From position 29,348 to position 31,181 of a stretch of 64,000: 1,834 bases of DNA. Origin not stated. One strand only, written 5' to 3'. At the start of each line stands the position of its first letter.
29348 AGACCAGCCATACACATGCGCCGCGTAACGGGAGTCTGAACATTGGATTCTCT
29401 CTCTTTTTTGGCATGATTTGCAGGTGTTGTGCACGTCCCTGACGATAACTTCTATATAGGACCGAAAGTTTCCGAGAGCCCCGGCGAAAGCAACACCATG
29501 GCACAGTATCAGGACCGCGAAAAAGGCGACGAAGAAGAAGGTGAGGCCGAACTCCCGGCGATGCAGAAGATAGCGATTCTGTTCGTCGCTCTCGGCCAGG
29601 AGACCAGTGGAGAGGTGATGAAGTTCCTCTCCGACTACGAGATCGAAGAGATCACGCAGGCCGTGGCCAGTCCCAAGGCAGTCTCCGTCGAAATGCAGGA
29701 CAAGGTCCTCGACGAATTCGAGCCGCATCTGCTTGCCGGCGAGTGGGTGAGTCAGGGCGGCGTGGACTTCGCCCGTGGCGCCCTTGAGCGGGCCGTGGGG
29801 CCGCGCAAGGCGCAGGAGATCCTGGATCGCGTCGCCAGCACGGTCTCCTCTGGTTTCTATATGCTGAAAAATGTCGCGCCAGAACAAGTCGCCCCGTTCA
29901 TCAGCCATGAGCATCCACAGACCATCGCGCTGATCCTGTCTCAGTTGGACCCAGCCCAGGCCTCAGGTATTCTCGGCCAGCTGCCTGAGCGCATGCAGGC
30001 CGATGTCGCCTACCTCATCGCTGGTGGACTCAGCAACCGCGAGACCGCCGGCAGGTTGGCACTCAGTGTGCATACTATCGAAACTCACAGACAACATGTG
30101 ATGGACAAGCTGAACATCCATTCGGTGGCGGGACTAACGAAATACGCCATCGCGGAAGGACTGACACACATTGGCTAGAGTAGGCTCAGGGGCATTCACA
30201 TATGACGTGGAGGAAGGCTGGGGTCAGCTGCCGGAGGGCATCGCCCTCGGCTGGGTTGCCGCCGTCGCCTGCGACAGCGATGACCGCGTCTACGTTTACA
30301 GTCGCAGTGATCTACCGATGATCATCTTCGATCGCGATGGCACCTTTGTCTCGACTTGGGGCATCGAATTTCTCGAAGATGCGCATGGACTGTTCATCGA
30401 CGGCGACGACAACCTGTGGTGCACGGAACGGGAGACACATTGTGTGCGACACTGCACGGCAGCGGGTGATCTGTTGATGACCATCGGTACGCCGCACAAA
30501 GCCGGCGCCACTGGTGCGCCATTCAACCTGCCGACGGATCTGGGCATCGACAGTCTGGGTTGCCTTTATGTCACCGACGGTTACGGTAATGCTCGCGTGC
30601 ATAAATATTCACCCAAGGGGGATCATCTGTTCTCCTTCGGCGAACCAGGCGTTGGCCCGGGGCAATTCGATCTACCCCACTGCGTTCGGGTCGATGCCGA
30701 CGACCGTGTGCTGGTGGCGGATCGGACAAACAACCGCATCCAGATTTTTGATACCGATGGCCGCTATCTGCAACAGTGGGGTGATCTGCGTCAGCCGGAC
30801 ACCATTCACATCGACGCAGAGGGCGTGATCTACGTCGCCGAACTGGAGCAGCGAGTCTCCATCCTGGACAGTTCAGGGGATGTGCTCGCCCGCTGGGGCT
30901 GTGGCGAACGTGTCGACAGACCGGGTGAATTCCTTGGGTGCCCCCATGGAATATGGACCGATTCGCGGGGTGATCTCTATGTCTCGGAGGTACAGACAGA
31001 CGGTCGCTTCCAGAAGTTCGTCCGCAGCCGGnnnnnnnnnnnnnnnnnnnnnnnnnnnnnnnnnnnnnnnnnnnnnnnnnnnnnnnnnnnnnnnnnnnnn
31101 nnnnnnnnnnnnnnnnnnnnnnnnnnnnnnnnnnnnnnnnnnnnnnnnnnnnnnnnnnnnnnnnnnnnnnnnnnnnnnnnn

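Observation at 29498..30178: FliG N+M domains (with EHPQ motif) fused to a LuxR-type HTH: a rotor-protein fold recruited as a transcription factor?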

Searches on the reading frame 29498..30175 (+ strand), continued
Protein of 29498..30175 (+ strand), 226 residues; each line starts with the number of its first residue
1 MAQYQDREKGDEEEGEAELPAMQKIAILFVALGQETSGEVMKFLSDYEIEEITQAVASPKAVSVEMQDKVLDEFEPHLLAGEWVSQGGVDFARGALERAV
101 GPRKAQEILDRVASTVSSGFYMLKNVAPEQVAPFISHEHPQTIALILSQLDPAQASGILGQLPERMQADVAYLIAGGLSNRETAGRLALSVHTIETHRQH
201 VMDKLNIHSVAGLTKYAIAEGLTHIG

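Call 59: find_encoding_contigs(protein=P0234, flank=10000, max_places=3)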
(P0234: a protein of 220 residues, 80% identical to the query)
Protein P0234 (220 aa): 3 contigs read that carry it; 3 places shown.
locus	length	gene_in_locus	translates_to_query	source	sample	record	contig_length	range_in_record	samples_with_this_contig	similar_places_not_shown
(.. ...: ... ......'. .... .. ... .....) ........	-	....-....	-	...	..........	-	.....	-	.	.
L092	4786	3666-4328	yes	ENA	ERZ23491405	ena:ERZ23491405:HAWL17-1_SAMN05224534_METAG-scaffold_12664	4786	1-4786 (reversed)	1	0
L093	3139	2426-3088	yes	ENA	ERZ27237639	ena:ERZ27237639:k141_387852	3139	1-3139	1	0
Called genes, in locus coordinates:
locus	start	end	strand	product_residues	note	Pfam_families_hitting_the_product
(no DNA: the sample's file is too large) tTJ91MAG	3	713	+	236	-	?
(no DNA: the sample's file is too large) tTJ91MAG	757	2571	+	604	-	PF00989:PAS (faint), PF08447:PAS_3, PF13185:GAF_2 (weak), PF07730:HisKA_3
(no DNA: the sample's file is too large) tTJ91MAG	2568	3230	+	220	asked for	PF00072:Response_reg, PF08281:Sigma70_r4_2, PF00196:GerE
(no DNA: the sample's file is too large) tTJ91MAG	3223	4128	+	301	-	PF08450:SGL (faint), PF17170:DUF5128 (weak), PF01436:NHL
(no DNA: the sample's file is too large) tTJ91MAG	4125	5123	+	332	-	PF01073:3Beta_HSD, PF01370:Epimerase, PF02719:Polysacc_synt_2 (weak), PF04321:RmlD_sub_bind, PF05368:NmrA, PF13460:NAD_binding_10, PF16363:GDP_Man_Dehyd, PF07993:NAD_binding_4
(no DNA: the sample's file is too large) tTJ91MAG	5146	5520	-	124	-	PF00072:Response_reg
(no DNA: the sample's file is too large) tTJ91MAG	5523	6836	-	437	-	PF01261:AP_endonuc_2, PF27526:XylA2_C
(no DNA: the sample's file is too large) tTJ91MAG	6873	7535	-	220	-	PF00702:Hydrolase, PF12710:HAD (weak), PF13419:HAD_2, PF13242:Hydrolase_like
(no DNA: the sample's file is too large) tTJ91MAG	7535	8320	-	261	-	PF00106:adh_short, PF08659:KR, PF13561:adh_short_C2, PF23441:SDR (weak)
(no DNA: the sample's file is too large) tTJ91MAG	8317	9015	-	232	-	PF07722:Peptidase_C26, PF00117:GATase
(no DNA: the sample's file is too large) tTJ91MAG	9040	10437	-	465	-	PF00120:Gln-synt_C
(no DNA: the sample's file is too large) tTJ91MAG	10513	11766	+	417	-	PF01408:GFO_IDH_MocA, PF22725:GFO_IDH_MocA_C3 (weak), PF21252:Glyco_hydro_109_C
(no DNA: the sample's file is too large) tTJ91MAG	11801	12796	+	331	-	PF00316:FBPase, PF18913:FBPase_C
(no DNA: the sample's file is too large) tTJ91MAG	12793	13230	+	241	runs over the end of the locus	PF02633:Creatininase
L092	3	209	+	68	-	?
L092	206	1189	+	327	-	PF02445:NadA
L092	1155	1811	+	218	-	-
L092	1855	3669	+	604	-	PF00989:PAS (faint), PF08447:PAS_3, PF13185:GAF_2 (weak), PF07730:HisKA_3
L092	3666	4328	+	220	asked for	PF00072:Response_reg, PF08281:Sigma70_r4_2, PF00196:GerE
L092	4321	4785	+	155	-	?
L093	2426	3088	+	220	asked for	PF00072:Response_reg, PF08281:Sigma70_r4_2, PF00196:GerE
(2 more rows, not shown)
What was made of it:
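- Checked: Relatives have the same arrangement behind the intact regulator (call 59).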

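Call 66: search_protein_families(library=ncbifam, proteins=[L042:7744-8817:-, L042:8833-9663:-, L042:11005-11421:-, L042:17653-19101:+, L042:9956-10987:+], max_evalue=0.01)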
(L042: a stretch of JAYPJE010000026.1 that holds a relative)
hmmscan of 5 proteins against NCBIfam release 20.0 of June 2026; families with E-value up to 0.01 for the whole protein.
L042:7744-8817:- (358 aa): 0 families

L042:8833-9663:- (277 aa): 0 families

L042:11005-11421:- (139 aa): 0 families

L042:17653-19101:+ (483 aa): 0 families

L042:9956-10987:+ (344 aa): 3 families
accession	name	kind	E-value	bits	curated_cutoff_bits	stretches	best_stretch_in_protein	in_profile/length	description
TIGR00207.1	fliG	equivalog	1.3e-104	350.3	226.7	1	13-344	5-338/338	flagellar motor switch protein FliG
NF004260.2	PRK05686.2-1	equivalog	1.7e-34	119.4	550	1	15-301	13-300/316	flagellar motor switch protein FliG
NF004606.0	PRK05934.1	equivalog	1e-05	24.9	297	1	128-168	296-336/341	type III secretion system protein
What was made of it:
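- On FliG (flagellar motor switch protein, TIGR00207): The intact paralogue L042 scores 350.3 (call 66).
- The full-length paralogues pass the TIGR00207 fliG cut-off (350 bits, call 66).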

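Call 70: find_encoding_contigs(protein=P0003, flank=8000, max_places=2)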
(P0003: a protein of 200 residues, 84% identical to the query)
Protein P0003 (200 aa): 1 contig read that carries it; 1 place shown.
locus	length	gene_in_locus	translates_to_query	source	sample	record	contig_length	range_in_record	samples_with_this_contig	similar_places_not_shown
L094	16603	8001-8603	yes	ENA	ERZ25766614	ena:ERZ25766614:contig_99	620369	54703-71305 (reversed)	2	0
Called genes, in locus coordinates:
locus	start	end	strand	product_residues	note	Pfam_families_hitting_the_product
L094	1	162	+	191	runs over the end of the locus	PF25160:LdpA_Fe-S-bd (faint), PF13237:Fer4_10 (faint), PF14697:Fer4_21 (weak), PF12797:Fer4_2 (faint), PF12838:Fer4_7, PF13183:Fer4_8, PF13187:Fer4_9, PF00037:Fer4 (weak), +3 more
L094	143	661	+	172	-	PF00499:Oxidored_q3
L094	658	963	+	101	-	PF00420:Oxidored_q2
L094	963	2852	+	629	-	PF00662:Proton_antipo_N, PF00361:Proton_antipo_M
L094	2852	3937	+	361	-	PF00361:Proton_antipo_M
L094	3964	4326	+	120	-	-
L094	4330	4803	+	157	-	-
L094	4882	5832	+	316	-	PF00361:Proton_antipo_M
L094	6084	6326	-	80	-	-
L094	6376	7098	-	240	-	PF04909:Amidohydro_2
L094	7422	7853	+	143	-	-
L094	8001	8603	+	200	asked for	PF14842:FliG_N, PF14841:FliG_M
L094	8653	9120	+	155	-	PF01706:FliG_C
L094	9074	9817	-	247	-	PF07690:MFS_1, PF13347:MFS_2, PF11700:ATG22 (weak), PF07690:MFS_1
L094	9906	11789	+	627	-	PF17132:Glyco_hydro_106 (weak)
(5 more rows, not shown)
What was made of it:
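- Tried and rejected: It comes from a frameshift-ridden long-read assembly in which neighbouring genes are split too, so it says nothing about truncation (call 70).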

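Call 82: find_encoding_contigs(protein=P0127, flank=10000, max_places=2)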
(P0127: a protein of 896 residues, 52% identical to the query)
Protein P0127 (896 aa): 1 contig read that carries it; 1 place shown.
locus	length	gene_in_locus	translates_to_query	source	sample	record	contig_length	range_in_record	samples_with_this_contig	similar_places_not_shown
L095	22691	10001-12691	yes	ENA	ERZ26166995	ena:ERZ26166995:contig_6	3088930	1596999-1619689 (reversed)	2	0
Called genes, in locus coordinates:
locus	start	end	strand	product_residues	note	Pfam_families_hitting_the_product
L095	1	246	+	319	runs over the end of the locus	PF02661:Fic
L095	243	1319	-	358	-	PF01408:GFO_IDH_MocA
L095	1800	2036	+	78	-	-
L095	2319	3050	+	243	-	PF00043:GST_C (weak), PF14497:GST_C_3 (weak), PF13410:GST_C_2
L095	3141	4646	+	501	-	PF07929:PRiA4_ORF3, PF27146:Y4jL_N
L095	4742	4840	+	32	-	-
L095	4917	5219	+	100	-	-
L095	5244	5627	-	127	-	PF01850:PIN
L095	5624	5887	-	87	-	PF01402:RHH_1 (weak)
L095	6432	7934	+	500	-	PF00072:Response_reg, PF00158:Sigma54_activat, PF14532:Sigma54_activ_2, PF25601:AAA_lid_14, PF02954:HTH_8 (weak)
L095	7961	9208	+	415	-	PF02154:FliM, PF01052:FliMN_C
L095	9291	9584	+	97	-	PF28396:SepQ_C (weak), PF01052:FliMN_C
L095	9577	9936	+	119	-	PF01052:FliMN_C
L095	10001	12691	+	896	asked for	PF14841:FliG_M, PF14842:FliG_N (weak), PF00512:HisKA, PF02518:HATPase_c, PF00072:Response_reg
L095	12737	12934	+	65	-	-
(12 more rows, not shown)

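Call 83: find_encoding_contigs(protein=P0133, flank=10000, max_places=2)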
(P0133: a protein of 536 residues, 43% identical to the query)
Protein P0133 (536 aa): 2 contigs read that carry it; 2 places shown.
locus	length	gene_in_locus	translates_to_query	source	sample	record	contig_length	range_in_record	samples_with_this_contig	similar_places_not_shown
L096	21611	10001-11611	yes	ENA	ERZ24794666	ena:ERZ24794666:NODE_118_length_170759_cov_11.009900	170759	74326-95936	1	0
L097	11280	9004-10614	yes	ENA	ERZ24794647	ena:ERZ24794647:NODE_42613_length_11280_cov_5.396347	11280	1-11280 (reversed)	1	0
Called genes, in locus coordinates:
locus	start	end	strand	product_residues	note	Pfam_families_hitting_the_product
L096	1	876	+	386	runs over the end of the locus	PF02746:MR_MLE_N, PF13378:MR_MLE_C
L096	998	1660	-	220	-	-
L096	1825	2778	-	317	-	PF02423:OCD_Mu_crystall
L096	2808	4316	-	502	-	PF07364:DUF1485, PF07171:MlrC_C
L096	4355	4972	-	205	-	PF00702:Hydrolase, PF13419:HAD_2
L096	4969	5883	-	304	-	PF01149:Fapy_DNA_glyco, PF06831:H2TH, PF06827:zf-FPG_IleRS (weak)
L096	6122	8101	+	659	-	PF00989:PAS (faint), PF08448:PAS_4, PF13426:PAS_9, PF00211:Guanylate_cyc, PF13581:HATPase_c_2, PF02518:HATPase_c (faint)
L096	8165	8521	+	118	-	PF01740:STAS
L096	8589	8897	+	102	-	PF28396:SepQ_C (weak), PF01052:FliMN_C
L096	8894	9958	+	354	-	PF01052:FliMN_C, PF03781:FGE-sulfatase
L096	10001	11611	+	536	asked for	PF03448:MgtE_N (faint), PF14842:FliG_N, PF14841:FliG_M, PF14842:FliG_N (weak), PF01706:FliG_C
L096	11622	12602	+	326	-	PF02154:FliM, PF01052:FliMN_C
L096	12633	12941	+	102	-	PF28396:SepQ_C (weak), PF01052:FliMN_C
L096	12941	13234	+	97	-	PF28396:SepQ_C (weak), PF01052:FliMN_C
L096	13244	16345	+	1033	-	PF14842:FliG_N, PF14841:FliG_M, PF00512:HisKA, PF02518:HATPase_c, PF00072:Response_reg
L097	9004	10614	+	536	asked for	PF03448:MgtE_N (faint), PF14842:FliG_N, PF14841:FliG_M, PF14842:FliG_N (weak), PF01706:FliG_C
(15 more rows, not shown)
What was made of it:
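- Closest known: FliG. Different: They are encoded beside FliM/FliN paralogues (calls 82, 83).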

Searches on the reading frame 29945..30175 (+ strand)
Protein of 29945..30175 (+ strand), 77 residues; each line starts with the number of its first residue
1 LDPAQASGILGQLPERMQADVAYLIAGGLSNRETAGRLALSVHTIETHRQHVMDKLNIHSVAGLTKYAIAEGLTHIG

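Call 79: predict_structure(alignment_id=A3)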
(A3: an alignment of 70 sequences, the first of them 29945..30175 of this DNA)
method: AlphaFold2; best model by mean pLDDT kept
length: 77 residues; sequences in the alignment: 70
mean_pLDDT: 71.7   pTM: 0.54
mean pLDDT of the five models: 71.7, 71.7, 70.8, 69.5, 69.1
residues with pLDDT >= 90: 0; 70-90: 53; 50-70: 10; < 50: 14
segments of 3 or more residues with pLDDT < 50: 1-12
pLDDT, mean of each block of 10 residues (from residue 1): 41 64 78 84 84 83 76 59
secondary structure, 60 per line:
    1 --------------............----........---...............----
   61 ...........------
elements in order: H15-26 H31-38 H42-56 H61-71
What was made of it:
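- AF2 of residues 150-226 gives four helices (164-175, 180-187, 191-205, 210-220), mean pLDDT 71.7 (call 79).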

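Call 81: fold_search(model_id=the predicted structure, library=pdb)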
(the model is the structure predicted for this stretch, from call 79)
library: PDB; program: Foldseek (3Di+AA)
matches with E <= 10: 770; with E <= 0.001: 0
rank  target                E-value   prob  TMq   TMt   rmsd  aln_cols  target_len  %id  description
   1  4wt0_A                1.3e-03  1.00  0.69  0.79   2.8        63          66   32  Crystal structure of the DNA binding domains of LiaRD191N from E. faecalis (released 2015-05-06)
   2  5hev_A                1.5e-03  1.00  0.67  0.26   8.9        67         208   25  Crystal Structure of the beryllofluoride-activated LiaR from Enterococcus faecium (released 2016-11-16)
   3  4wu4_A                1.6e-03  1.00  0.69  0.77   2.8        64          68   31  Crystal structure of E. faecalis DNA binding domain LiaRD191N complexed with 22bp DNA (released 2015-05-06)
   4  5hev_C                1.6e-03  1.00  0.69  0.27   6.8        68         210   26  Crystal Structure of the beryllofluoride-activated LiaR from Enterococcus faecium (released 2016-11-16)
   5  1je8_A                1.8e-03  1.00  0.66  0.76   6.2        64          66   30  Two-Component response regulator NarL/DNA Complex: DNA Bending Found in a High Affinity Site (released 2002-09-27)
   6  4wul_A                2.3e-03  1.00  0.69  0.80   2.3        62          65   32  Crystal structure of E. faecalis DNA binding domain LiaRD191N complexed with 26bp DNA (released 2015-05-06)
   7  4wul_B                2.6e-03  1.00  0.68  0.80   2.3        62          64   32  Crystal structure of E. faecalis DNA binding domain LiaRD191N complexed with 26bp DNA (released 2015-05-06)
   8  1zlj_B                2.6e-03  1.00  0.66  0.73   8.4        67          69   19  Crystal Structure of the Mycobacterium tuberculosis Hypoxic Response Regulator DosR C-terminal Domain (released 2006-01-31)
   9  7ve5_A                2.7e-03  1.00  0.67  0.76   2.9        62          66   31  C-terminal domain of VraR (released 2022-05-18)
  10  1zlj_D                2.7e-03  1.00  0.67  0.77   7.2        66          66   20  Crystal Structure of the Mycobacterium tuberculosis Hypoxic Response Regulator DosR C-terminal Domain (released 2006-01-31)
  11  7ve4                  3.1e-03  1.00  0.69  0.77   2.8        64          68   30  C-terminal domain of VraR (released 2022-05-18)
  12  7x1k_B                3.3e-03  1.00  0.69  0.77   2.8        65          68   23  Crystal structure of the flagellar expression regulator DegU from Listeria monocytogenes (released 2022-08-10)
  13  1je8_E                3.5e-03  1.00  0.66  0.75   7.3        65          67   29  Two-Component response regulator NarL/DNA Complex: DNA Bending Found in a High Affinity Site (released 2002-09-27)
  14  4wsz_A                3.7e-03  1.00  0.69  0.79   2.8        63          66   32  Crystal structure of the DNA binding domains of wild type LiaR from E. faecalis (released 2015-05-06)
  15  1zlk_A                4.0e-03  1.00  0.65  0.76   6.5        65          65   20  Crystal Structure of the Mycobacterium tuberculosis Hypoxic Response Regulator DosR C-terminal Domain-DNA Complex (released 2006-01-31)
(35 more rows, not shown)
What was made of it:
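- On LuxR/GerE-type HTH (PF00196): The alignment used was of intact regulators (calls 79, 81).
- Closest known: LuxR-type HTH proteins without a receiver domain. Same: GerE and EL222 are among the fold matches (call 81).
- Foldseek matches whole LuxR-type DNA-binding domains: LiaR 4wt0_A with 63 of 66 columns and TM 0.79, plus NarL-C, DosR-C, GerE and EL222 (call 81). The HTH part is modelled as a complete four-helix domain (calls 79, 81).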

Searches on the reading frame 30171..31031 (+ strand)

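Call 3: search_protein_families(library=pfam, proteins=[window:30171-31031:+], max_evalue=1)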
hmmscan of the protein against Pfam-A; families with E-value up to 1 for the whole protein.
window:30171-31031:+ (287 aa): 9 families
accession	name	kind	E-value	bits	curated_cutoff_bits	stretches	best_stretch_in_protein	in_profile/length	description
PF01436.27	NHL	-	9.3e-19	66.9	20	3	166-193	1-28/28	NHL repeat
PF08450.18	SGL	-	1.2e-09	38.6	26.3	2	72-110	187-225/246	SMP-30/Gluconolactonase/LRE-like region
PF17170.10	DUF5128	-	5e-07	29.6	22.9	1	130-201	54-126/321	6-bladed beta-propeller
PF24684.1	Vgb_lyase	-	0.077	12.2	50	0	79-103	65-173/290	Virginiamycin B lyase family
PF13964.12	Kelch_6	-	0.11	13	25.3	0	185-209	25-49/50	Kelch motif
PF06739.17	SBBP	-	0.12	12.8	20.5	0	258-271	15-28/38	Beta-propeller repeat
PF25021.1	TEN_NHL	-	0.14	11.6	27.1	0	205-225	140-160/357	Teneurin NHL domain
PF13449.12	Phytase-like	-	0.19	12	27.6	0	173-203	74-104/284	Esterase-like activity of phytase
PF13540.12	RCC1_2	-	0.44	10.9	22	0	24-43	4-23/30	Regulator of chromosome condensation (RCC1) repeat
